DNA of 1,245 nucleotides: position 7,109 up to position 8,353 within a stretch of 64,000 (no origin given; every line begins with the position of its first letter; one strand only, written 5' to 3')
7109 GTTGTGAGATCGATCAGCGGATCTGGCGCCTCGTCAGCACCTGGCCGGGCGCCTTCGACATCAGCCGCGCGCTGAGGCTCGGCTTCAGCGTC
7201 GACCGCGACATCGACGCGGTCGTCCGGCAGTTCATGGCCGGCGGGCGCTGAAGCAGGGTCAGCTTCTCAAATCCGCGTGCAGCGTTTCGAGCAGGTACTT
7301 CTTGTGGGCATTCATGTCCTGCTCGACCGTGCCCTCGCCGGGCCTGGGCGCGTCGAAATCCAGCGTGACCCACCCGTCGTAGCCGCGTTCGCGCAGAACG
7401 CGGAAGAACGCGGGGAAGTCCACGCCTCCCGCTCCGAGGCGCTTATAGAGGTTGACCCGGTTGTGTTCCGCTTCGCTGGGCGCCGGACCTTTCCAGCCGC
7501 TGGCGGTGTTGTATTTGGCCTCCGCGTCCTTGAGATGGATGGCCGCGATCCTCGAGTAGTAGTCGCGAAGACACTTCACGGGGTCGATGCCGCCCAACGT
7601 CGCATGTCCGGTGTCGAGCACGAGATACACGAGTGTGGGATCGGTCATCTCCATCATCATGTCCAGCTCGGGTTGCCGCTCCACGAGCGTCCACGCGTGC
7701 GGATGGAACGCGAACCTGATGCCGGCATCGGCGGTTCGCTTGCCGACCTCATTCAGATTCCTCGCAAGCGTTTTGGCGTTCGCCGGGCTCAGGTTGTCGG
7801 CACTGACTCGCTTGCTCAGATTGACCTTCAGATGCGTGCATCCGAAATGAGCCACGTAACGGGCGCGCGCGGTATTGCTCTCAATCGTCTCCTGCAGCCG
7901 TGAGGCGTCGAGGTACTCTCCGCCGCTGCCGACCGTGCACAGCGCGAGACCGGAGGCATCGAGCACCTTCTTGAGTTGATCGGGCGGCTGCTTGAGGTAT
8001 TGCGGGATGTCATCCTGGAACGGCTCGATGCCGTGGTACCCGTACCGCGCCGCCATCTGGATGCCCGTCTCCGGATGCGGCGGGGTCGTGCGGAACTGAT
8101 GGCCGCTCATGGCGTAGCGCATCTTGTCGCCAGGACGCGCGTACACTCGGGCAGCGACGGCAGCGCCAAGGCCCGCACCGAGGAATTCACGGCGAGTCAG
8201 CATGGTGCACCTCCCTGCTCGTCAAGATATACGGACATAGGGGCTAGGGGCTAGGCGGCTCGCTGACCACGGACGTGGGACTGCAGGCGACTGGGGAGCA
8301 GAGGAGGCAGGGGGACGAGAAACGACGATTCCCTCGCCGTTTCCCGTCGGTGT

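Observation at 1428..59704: Shared architecture in the spacers: hairpins built from tandem 7-9 nt words, with locus-specific words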

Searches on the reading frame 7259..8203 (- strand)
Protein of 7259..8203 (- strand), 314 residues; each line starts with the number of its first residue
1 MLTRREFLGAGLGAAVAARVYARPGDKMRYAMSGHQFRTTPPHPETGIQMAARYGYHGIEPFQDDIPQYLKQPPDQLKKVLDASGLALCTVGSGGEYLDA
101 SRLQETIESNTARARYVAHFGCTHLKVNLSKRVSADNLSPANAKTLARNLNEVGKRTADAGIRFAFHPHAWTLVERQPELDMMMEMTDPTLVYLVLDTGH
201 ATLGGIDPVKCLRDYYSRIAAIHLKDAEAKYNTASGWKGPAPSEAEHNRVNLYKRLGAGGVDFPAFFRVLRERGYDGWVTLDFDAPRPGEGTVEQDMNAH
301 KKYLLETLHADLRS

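Call 25: search_protein_families(library=pfam, proteins=[window:7259-8203:-], max_evalue=0.01)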
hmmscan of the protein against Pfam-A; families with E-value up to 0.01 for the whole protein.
window:7259-8203:- (314 aa): 1 family
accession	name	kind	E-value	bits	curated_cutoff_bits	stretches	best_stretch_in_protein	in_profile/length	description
PF01261.30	AP_endonuc_2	-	9e-31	107.9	31.1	1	49-301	2-247/249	Xylose isomerase-like TIM barrel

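Call 44: find_encoding_contigs(protein=window:7259-8203:-, flank=10000, max_places=3)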
Protein window:7259-8203:- (314 aa): no gene with exactly this product is on record in the collection.
